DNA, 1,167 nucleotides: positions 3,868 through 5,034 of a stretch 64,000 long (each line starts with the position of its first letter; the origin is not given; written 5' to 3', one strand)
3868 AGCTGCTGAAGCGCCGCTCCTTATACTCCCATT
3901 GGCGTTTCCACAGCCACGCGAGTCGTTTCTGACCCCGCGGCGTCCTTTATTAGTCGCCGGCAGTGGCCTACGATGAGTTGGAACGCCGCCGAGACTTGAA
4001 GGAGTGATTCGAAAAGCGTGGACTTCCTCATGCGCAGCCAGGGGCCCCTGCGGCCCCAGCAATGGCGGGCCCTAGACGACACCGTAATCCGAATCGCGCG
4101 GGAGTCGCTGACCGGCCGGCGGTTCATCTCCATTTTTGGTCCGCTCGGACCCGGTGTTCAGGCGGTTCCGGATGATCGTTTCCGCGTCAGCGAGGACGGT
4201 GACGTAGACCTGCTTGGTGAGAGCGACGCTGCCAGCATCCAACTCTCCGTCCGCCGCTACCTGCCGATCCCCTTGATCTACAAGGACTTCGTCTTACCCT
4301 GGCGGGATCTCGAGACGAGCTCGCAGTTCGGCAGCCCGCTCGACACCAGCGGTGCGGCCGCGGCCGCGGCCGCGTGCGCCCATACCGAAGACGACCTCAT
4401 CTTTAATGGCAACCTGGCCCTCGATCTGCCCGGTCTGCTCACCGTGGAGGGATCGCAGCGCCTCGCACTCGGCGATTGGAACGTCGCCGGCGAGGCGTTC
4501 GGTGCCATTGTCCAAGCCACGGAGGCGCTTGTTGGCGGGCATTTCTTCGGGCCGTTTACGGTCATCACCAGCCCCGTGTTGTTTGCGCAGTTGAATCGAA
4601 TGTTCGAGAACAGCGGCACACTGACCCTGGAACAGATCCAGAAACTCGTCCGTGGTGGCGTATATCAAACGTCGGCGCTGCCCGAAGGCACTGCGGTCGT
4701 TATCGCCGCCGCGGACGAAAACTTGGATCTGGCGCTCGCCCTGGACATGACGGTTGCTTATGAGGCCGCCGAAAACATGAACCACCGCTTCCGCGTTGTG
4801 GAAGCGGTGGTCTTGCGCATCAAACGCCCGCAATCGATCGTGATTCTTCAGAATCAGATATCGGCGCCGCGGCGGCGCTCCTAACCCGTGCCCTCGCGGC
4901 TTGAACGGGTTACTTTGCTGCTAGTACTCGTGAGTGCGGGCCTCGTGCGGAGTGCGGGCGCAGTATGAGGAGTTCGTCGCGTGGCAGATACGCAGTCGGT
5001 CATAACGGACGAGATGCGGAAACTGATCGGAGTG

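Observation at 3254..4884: Family-1 encapsulin shell gene divergently paired with an unknown-fold protein carrying an N-terminal targeting-peptide-like motif, followed by an M16 peptidase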

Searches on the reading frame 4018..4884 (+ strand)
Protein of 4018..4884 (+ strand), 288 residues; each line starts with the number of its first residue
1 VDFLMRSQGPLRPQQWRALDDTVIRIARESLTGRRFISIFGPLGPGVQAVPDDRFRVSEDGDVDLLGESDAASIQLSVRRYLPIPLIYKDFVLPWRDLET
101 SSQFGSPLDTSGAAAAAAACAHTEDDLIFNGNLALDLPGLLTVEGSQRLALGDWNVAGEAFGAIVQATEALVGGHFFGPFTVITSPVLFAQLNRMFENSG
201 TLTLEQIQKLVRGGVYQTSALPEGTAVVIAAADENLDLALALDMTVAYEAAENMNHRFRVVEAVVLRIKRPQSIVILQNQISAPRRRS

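Call 3: search_protein_families(library=pfam, proteins=[window:4018-4884:+], max_evalue=1)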
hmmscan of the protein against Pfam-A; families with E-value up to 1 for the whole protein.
window:4018-4884:+ (288 aa): 3 families
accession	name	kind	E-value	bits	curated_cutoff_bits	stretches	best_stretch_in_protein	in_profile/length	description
PF04454.18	Linocin_M18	-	3.3e-68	230.1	24.3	1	1-264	1-252/253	Encapsulating protein for peroxidase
PF09950.15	Major_capside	-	2.9e-05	24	26.8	1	84-145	27-88/251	Major capsid protein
PF19774.5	DUF6260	-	0.00062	19.3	26.6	1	83-269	83-289/301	Family of unknown function (DUF6260)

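Call 4: search_protein_families(library=ncbifam, proteins=[window:4018-4884:+], max_evalue=1)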
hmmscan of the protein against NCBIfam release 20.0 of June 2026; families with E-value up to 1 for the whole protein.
window:4018-4884:+ (288 aa): 2 families
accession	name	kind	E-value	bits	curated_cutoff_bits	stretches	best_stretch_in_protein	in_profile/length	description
NF041155.2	encap_f1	equivalog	8.1e-76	254.8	100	1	4-277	1-261/261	family 1 encapsulin nanocompartment shell protein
NF046076.1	monocarbox_MctP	equivalog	0.02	13.6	625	1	149-188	29-66/481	monocarboxylate uptake permease MctP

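Call 39: search_solved_structures(query=window:4018-4884:+, max_evalue=0.001)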
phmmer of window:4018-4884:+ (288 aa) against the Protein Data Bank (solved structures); distinct sequences matched with E-value up to 0.001: 37.
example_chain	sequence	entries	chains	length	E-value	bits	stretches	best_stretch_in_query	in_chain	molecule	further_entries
4pt2_P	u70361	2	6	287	8.7e-83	280.8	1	2-283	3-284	Encapsulin protein | Type 1 encapsulin shell protein EncA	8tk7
7s4q_A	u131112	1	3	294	9.5e-83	280.6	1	2-283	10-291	EncA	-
7s20_A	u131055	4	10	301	1e-82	280.5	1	2-283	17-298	EncA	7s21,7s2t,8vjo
8v4n_A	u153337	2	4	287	1.5e-81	276.7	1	2-283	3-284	Type 1 encapsulin shell protein EncA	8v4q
9b9i_A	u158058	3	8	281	8.4e-77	261.1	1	2-283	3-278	Type 1 encapsulin shell protein EncA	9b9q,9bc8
9i8e_C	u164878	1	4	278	5e-69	235.6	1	1-276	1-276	Encapsulin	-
9i8f_C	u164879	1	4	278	1.3e-67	231.1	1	1-276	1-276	Encapsulin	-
6nj8_A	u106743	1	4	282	4.3e-64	219.4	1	8-277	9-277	Encapsulating protein for a DyP-type peroxidase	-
9fy6_A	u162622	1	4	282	8.2e-64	218.6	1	8-278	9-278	Bacteriocin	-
7mh2_A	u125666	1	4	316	7.4e-61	208.9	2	64-277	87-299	T4GALA Engineered Protein Nanocage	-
8rvj_A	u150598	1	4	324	3.4e-60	206.7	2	63-277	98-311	Type 1 encapsulin shell protein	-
9zvv_A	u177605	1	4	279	9.2e-58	198.7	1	8-277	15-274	Type 1 encapsulin shell protein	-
9zw3_A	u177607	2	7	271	3.5e-56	193.5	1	8-277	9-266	Type 1 encapsulin shell protein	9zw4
7lij_A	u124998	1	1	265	5.1e-19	71.6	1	1-278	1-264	Maritimacin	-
7lik_A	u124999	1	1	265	5.1e-19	71.6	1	1-278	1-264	Maritimacin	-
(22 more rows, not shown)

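Call 46: search_solved_structures(query=window:4018-4884:+, max_evalue=1e-60, show_alignments=1)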
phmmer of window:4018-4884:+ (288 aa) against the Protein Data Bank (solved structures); distinct sequences matched with E-value up to 1e-60: 10.
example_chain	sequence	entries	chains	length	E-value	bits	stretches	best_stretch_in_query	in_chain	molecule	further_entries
4pt2_P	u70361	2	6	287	8.7e-83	280.8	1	2-283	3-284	Encapsulin protein | Type 1 encapsulin shell protein EncA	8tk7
7s4q_A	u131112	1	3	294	9.5e-83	280.6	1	2-283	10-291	EncA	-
7s20_A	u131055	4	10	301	1e-82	280.5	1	2-283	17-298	EncA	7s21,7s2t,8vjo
8v4n_A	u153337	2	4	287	1.5e-81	276.7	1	2-283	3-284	Type 1 encapsulin shell protein EncA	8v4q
9b9i_A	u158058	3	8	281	8.4e-77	261.1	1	2-283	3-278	Type 1 encapsulin shell protein EncA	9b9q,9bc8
9i8e_C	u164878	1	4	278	5e-69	235.6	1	1-276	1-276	Encapsulin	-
9i8f_C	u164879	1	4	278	1.3e-67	231.1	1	1-276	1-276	Encapsulin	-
6nj8_A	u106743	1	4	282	4.3e-64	219.4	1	8-277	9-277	Encapsulating protein for a DyP-type peroxidase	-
9fy6_A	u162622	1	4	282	8.2e-64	218.6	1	8-278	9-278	Bacteriocin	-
7mh2_A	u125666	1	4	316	7.4e-61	208.9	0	64-277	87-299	T4GALA Engineered Protein Nanocage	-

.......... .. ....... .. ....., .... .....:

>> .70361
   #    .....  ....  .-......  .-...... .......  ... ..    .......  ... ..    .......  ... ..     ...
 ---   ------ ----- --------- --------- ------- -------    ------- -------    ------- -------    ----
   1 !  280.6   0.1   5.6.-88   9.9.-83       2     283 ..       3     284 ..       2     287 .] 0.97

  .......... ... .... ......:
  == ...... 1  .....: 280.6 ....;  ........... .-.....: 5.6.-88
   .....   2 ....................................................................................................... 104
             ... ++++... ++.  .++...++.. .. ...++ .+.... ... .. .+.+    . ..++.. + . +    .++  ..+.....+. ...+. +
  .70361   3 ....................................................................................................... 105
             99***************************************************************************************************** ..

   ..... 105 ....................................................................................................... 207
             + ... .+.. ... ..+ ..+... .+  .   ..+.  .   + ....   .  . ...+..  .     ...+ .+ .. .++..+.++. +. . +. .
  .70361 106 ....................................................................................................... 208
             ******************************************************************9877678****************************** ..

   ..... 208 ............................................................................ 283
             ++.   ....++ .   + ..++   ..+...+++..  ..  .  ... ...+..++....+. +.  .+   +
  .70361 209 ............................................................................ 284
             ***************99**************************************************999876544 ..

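Call 76: find_homologous_proteins(query=window:4018-4884:+, max_evalue=1e-30)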
Query window:4018-4884:+ (288 aa): 367 proteins with E <= 1e-30 among 6071 candidates; the best 120 are listed.
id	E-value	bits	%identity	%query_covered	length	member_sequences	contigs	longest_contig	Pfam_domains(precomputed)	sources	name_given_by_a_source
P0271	4.7e-148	510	83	97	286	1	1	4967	PF04454.19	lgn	-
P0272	1.5e-136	472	75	97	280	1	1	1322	PF09950.16,PF04454.19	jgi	jgi:uncharacterized linocin/CFP29 family protein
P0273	2.6e-121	422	69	96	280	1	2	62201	PF04454.19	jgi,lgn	-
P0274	1.8e-119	416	68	97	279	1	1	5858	PF04454.19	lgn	-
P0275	1.1e-116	407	65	96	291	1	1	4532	PF04454.19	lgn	-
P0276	7.4e-113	394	64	97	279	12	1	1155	PF04454.19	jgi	-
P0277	8.9e-111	387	63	97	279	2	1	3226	PF04454.19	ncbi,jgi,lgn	ncbi:MAG TPA: family 1 encapsulin nanocompartment shell protein [Dehalococcoidia bacterium]|jgi:unch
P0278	1.3e-109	384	63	96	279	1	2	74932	PF04454.19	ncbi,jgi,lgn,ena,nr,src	ncbi:MAG TPA: family 1 encapsulin nanocompartment shell protein [Dehalococcoidia bacterium]|nr:famil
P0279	1.8e-109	383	62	97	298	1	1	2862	PF04454.19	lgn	-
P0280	3.6e-109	382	62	99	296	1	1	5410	PF04454.19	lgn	-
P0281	1.1e-108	381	60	100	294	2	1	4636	PF04454.19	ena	-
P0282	3.7e-108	379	62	97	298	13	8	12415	PF04454.19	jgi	jgi:uncharacterized linocin/CFP29 family protein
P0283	2.9e-95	337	56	96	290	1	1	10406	PF04454.19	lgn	-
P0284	5.9e-94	332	53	99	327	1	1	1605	PF09950.16,PF04454.19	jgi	jgi:uncharacterized linocin/CFP29 family protein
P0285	2.4e-92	327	54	96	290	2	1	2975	PF09950.16,PF04454.19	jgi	jgi:uncharacterized linocin/CFP29 family protein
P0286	5.6e-92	326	54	95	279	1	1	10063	PF04454.19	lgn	-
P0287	4.3e-91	323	54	95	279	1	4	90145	PF09950.16,PF04454.19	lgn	-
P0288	9.1e-91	322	55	94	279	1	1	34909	PF09950.16,PF04454.19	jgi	jgi:uncharacterized linocin/CFP29 family protein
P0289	1.1e-90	322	53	97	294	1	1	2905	PF09950.16,PF04454.19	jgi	jgi:uncharacterized linocin/CFP29 family protein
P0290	5.6e-90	319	53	97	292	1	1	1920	PF04454.19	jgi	jgi:uncharacterized linocin/CFP29 family protein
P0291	9.2e-90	318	52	96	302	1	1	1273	PF09950.16,PF04454.19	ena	-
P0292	8.3e-89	315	55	95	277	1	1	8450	PF04454.19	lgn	-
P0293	2.5e-88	314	50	99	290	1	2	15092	PF19774.6,PF09950.16,PF04454.19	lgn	-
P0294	1.4e-87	311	52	97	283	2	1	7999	PF04454.19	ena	-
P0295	1.8e-87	311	51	98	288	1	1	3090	PF19774.6,PF04454.19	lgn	-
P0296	2.9e-87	310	53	95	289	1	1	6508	PF04454.19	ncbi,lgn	-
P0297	3.9e-87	310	52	98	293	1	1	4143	PF09950.16,PF04454.19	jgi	jgi:uncharacterized linocin/CFP29 family protein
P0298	1.2e-86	308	52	97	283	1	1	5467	PF09950.16,PF04454.19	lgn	-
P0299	2.7e-86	307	49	96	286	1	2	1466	PF19774.6,PF09950.16,PF04454.19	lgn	-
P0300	2.9e-86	307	49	96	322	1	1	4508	PF09950.16,PF04454.19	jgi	jgi:uncharacterized linocin/CFP29 family protein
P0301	3.3e-86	307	53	97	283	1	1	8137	PF19774.6,PF09950.16,PF04454.19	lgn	-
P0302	3.5e-86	307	51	96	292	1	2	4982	PF09950.16,PF04454.19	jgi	jgi:uncharacterized linocin/CFP29 family protein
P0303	4.4e-86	306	50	97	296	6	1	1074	PF04454.19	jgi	jgi:uncharacterized linocin/CFP29 family protein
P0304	5.2e-86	306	50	99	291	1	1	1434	PF04454.19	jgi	jgi:uncharacterized linocin/CFP29 family protein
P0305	6.9e-86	306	51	96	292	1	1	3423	PF09950.16,PF04454.19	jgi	jgi:uncharacterized linocin/CFP29 family protein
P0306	7.7e-86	306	52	95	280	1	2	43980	PF04454.19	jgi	jgi:uncharacterized linocin/CFP29 family protein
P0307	1.3e-85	305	52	97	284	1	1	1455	PF19774.6,PF09950.16,PF04454.19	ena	-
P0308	3.0e-85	304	49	97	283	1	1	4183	PF19774.6,PF09950.16,PF04454.19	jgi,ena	-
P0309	3.2e-85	304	49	97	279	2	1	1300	PF19774.6,PF09950.16,PF04454.19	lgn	-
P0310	3.7e-85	303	50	96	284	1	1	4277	PF09950.16,PF04454.19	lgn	-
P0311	3.9e-85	303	51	95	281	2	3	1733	PF04454.19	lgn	-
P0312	4.5e-85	303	50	98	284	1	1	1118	PF09950.16,PF04454.19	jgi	jgi:uncharacterized linocin/CFP29 family protein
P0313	6.2e-85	303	51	96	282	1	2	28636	PF04454.19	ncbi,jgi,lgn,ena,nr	ncbi:MAG TPA: family 1 encapsulin nanocompartment shell protein [Chloroflexota bacterium]|nr:family 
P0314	9.9e-85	302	51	95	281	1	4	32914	PF09950.16,PF04454.19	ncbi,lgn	-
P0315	1.1e-84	302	52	96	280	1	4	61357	PF09950.16,PF04454.19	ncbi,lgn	-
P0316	2.0e-84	301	50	97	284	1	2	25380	PF09950.16,PF04454.19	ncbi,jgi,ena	jgi:uncharacterized linocin/CFP29 family protein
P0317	2.2e-84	301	49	96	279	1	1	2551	PF09950.16,PF04454.19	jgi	jgi:uncharacterized linocin/CFP29 family protein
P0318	2.7e-84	301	51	96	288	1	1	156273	PF04454.19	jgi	jgi:uncharacterized linocin/CFP29 family protein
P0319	3.4e-84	300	49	96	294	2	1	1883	PF19774.6,PF09950.16,PF04454.19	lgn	-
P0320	3.4e-84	300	49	97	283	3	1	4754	PF09950.16,PF04454.19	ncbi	ncbi:MAG: family 1 encapsulin nanocompartment shell protein [Ktedonobacterales bacterium]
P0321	4.8e-84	300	51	96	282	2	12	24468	PF04454.19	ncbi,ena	-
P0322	5.9e-84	299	49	96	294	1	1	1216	PF09950.16,PF04454.19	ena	-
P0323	6.0e-84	299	51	95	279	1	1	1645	PF04454.19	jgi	jgi:uncharacterized linocin/CFP29 family protein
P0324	6.4e-84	299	49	97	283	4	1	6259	PF09950.16,PF04454.19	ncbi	ncbi:MAG: family 1 encapsulin nanocompartment shell protein [Ktedonobacterales bacterium]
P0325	7.4e-84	299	52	97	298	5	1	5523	PF09950.16,PF04454.19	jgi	jgi:uncharacterized linocin/CFP29 family protein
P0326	1.1e-83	299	53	95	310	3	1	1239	PF19774.6,PF09950.16,PF04454.19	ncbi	-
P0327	5.6e-83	296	50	96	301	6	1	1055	PF04454.19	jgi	jgi:uncharacterized linocin/CFP29 family protein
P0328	5.6e-83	296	52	96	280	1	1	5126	PF09950.16,PF04454.19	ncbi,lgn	-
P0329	6.9e-83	296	50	98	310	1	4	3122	PF09950.16,PF04454.19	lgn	-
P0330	1.7e-82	295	50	97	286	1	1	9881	PF19774.6,PF04454.19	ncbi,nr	ncbi:MAG: bacteriocin family protein [Armatimonadetes bacterium]|nr:bacteriocin family protein [Arma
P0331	2.3e-82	294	49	97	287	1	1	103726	PF09950.16,PF04454.19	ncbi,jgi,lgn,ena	-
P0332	2.4e-82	294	49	96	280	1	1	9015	PF09950.16,PF04454.19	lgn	-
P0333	3.1e-82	294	47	100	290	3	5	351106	PF19774.6,PF09950.16,PF04454.19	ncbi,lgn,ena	-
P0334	3.8e-82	294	48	96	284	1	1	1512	PF04454.19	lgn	-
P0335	6.7e-82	293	49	96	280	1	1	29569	PF09950.16,PF04454.19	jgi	jgi:uncharacterized linocin/CFP29 family protein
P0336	1.3e-81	292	50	97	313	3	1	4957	PF04454.19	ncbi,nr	ncbi:MAG: bacteriocin family protein [Chloroflexi bacterium]|nr:bacteriocin family protein [Chlorofl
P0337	4.0e-81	290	49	96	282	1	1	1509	PF04454.19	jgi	-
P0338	5.8e-81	290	50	96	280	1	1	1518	PF04454.19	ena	-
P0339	1.1e-80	289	48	97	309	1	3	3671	PF19774.6,PF04454.19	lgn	-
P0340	1.9e-80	288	49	96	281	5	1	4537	PF19774.6,PF09950.16,PF04454.19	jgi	jgi:uncharacterized linocin/CFP29 family protein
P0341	2.3e-80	288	46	100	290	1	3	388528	PF19774.6,PF09950.16,PF04454.19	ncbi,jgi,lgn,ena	-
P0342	2.5e-80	288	48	96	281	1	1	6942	PF19774.6,PF04454.19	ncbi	-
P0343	1.9e-79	285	49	98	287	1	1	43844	PF09950.16,PF04454.19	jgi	jgi:uncharacterized linocin/CFP29 family protein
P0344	3.3e-79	284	49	96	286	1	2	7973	PF04454.19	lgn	-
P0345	3.3e-79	284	47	95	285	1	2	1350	PF19774.6,PF04454.19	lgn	-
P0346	4.8e-79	283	48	99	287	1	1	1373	PF19774.6,PF04454.19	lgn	-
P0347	1.0e-78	282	48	95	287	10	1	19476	PF19774.6,PF09950.16,PF04454.19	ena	-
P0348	1.5e-78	282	46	95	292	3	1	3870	PF19774.6,PF04454.19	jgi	-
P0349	3.0e-78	281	47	96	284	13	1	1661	PF19774.6,PF04454.19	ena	-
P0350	3.3e-78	281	48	99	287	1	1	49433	PF19774.6,PF04454.19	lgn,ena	-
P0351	4.2e-78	280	47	95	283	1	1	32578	PF19774.6,PF04454.19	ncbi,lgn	-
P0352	7.1e-78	279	47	97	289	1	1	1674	PF04454.19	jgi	-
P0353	8.3e-78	279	47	99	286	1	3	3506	PF19774.6,PF04454.19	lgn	-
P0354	8.4e-78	279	46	99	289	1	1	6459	PF19774.6,PF04454.19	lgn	-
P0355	1.0e-77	279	45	100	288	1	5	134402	PF04454.19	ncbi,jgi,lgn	jgi:uncharacterized linocin/CFP29 family protein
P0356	1.2e-77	279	46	95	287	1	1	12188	PF19774.6,PF09950.16,PF04454.19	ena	-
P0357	1.3e-77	279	48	99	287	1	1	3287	PF19774.6,PF04454.19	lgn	-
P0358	1.3e-77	279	48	99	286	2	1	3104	PF19774.6,PF04454.19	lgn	-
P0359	1.3e-77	279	48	96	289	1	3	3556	PF04454.19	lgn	-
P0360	1.4e-77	279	48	96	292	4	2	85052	PF09950.16,PF04454.19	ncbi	ncbi:MAG: family 1 encapsulin nanocompartment shell protein [Chloroflexota bacterium]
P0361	1.8e-77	278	47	100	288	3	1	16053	PF19774.6,PF04454.19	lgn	-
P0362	1.9e-77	278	46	96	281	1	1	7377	PF04454.19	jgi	jgi:uncharacterized linocin/CFP29 family protein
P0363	2.2e-77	278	46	96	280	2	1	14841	PF04454.19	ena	-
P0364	2.7e-77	278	48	96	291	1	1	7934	PF04454.19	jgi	jgi:uncharacterized linocin/CFP29 family protein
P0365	5.8e-77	277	48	96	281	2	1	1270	PF04454.19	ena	-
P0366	6.6e-77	276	46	96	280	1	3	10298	PF04454.19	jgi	jgi:uncharacterized linocin/CFP29 family protein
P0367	9.1e-77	276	47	96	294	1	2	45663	PF04454.19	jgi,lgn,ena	-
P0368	1.0e-76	276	47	95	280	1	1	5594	PF04454.19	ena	-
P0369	1.2e-76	276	46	99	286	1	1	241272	PF19774.6,PF04454.19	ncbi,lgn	-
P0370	1.2e-76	275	47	96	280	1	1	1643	PF09950.16,PF04454.19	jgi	jgi:uncharacterized linocin/CFP29 family protein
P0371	1.3e-76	275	47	99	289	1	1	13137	PF19774.6,PF04454.19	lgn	-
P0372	1.9e-76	275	47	97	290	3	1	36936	PF04454.19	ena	-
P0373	2.6e-76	274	47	99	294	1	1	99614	PF19774.6,PF09950.16,PF04454.19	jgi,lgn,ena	-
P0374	3.1e-76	274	47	99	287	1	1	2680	PF19774.6,PF04454.19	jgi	jgi:uncharacterized linocin/CFP29 family protein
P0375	3.2e-76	274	45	97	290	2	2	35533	PF04454.19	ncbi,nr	ncbi:MAG: bacteriocin family protein [Blastocatellia bacterium]|nr:bacteriocin family protein [Blast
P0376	4.2e-76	274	45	95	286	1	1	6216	PF04454.19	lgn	-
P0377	6.9e-76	273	47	96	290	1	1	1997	PF09950.16,PF04454.19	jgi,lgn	jgi:uncharacterized linocin/CFP29 family protein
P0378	1.0e-75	272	45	95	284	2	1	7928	PF19774.6,PF04454.19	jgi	jgi:uncharacterized linocin/CFP29 family protein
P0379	1.2e-75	272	47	97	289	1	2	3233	PF04454.19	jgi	jgi:uncharacterized linocin/CFP29 family protein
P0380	1.3e-75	272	46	100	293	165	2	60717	PF04454.19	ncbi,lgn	-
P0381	1.3e-75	272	47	97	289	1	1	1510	PF04454.19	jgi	jgi:uncharacterized linocin/CFP29 family protein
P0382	1.5e-75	272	45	100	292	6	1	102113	PF19774.6,PF04454.19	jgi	jgi:uncharacterized linocin/CFP29 family protein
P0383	1.8e-75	272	46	97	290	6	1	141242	PF19774.6,PF09950.16,PF04454.19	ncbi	ncbi:MAG: family 1 encapsulin nanocompartment shell protein [Blastocatellia bacterium]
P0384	1.9e-75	272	44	97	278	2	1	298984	PF09950.16,PF04454.19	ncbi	-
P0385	2.0e-75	272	47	96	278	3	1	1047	PF04454.19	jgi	jgi:uncharacterized linocin/CFP29 family protein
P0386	2.1e-75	271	47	97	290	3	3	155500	PF04454.19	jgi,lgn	jgi:uncharacterized linocin/CFP29 family protein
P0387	3.4e-75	271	47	96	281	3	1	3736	PF04454.19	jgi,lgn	jgi:uncharacterized linocin/CFP29 family protein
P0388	3.6e-75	271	45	100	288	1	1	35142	PF19774.6,PF04454.19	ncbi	-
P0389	3.6e-75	271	45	97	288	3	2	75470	PF04454.19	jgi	jgi:uncharacterized linocin/CFP29 family protein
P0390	5.5e-75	270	46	97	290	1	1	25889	PF19774.6,PF04454.19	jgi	jgi:uncharacterized linocin/CFP29 family protein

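Call 77: find_encoding_contigs(protein=P0271, flank=5000, max_places=1)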
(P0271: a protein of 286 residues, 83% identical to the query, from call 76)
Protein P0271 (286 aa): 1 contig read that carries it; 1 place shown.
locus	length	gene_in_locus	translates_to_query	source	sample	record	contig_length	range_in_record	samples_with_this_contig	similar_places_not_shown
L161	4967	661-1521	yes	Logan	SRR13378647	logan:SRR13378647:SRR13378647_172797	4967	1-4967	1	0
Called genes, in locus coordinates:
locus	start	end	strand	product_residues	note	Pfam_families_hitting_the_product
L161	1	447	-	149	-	?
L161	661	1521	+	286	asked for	PF04454:Linocin_M18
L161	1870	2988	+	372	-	-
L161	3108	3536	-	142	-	PF00072:Response_reg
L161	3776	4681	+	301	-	PF00701:DHDPS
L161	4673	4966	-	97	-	?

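Call 78: find_encoding_contigs(protein=P0283, flank=5000, max_places=1)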
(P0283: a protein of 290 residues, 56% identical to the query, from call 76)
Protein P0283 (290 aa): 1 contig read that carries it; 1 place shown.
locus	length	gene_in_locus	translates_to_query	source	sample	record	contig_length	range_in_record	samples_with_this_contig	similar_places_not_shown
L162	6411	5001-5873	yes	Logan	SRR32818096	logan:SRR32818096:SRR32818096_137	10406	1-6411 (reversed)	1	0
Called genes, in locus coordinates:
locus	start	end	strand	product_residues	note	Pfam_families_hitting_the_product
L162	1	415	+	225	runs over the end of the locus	PF01300:Sua5_yciO_yrdC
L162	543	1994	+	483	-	PF01565:FAD_binding_4, PF02913:FAD-oxidase_C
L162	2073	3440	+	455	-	PF01565:FAD_binding_4, PF02913:FAD-oxidase_C (weak)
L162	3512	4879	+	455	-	PF13187:Fer4_9 (faint), PF12797:Fer4_2 (faint), PF12837:Fer4_6 (faint), PF12838:Fer4_7, PF13183:Fer4_8, PF13237:Fer4_10 (weak), PF13534:Fer4_17, PF02754:CCG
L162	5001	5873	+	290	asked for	PF04454:Linocin_M18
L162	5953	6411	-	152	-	?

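Call 79: find_encoding_contigs(protein=P0293, flank=5000, max_places=1)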
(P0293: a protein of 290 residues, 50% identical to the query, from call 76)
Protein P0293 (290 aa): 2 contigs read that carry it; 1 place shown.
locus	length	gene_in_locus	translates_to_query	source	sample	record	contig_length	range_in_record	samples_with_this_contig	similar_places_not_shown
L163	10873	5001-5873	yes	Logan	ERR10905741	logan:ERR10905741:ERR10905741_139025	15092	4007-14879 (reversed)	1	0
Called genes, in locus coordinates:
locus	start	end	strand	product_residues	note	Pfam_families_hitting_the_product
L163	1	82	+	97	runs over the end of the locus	?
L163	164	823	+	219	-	PF06971:Put_DNA-bind_N, PF02629:CoA_binding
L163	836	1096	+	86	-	-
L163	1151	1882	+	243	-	PF01988:VIT1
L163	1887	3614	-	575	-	PF00795:CN_hydrolase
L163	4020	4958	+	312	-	PF00210:Ferritin, PF02915:Rubrerythrin, PF03232:COQ7 (faint), PF05067:Mn_catalase (faint), PF09537:DUF2383 (faint), PF12902:Ferritin-like (faint), PF19825:DUF6306 (faint), PF00210:Ferritin, +1 more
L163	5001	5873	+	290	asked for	PF04454:Linocin_M18, PF19774:DUF6260, PF09950:Major_capside (faint)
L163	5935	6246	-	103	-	-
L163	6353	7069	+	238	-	PF00730:HhH-GPD, PF00633:HHH (faint)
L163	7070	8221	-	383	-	PF01590:GAF, PF13185:GAF_2, PF13492:GAF_3 (weak), PF00990:GGDEF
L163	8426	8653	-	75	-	PF12732:YtxH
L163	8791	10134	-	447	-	PF13620:CarboxypepD_reg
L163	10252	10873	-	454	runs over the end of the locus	PF06082:YjbH (faint)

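Call 80: find_encoding_contigs(protein=P0306, flank=5000, max_places=1)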
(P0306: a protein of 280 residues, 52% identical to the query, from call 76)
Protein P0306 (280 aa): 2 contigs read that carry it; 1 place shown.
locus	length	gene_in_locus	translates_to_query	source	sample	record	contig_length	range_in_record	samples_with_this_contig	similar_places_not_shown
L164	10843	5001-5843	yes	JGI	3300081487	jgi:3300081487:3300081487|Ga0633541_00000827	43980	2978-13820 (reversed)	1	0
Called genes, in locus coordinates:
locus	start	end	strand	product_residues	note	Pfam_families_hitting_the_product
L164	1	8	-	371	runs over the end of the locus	PF01266:DAO, PF07992:Pyr_redox_2 (faint)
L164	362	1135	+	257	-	PF08239:SH3_3, PF27542:ArfC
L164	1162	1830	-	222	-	PF04191:PEMT, PF04140:ICMT (weak)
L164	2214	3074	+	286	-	PF00496:SBP_bac_5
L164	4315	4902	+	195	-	-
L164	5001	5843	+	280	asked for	PF04454:Linocin_M18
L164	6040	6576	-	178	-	PF13462:Thioredoxin_4, PF13098:Thioredoxin_2 (faint), PF01323:DSBA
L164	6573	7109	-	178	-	PF00578:AhpC-TSA, PF08534:Redoxin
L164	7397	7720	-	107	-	-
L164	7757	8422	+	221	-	PF13358:DDE_3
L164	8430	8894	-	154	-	-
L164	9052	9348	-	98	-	-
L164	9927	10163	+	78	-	-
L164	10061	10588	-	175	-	-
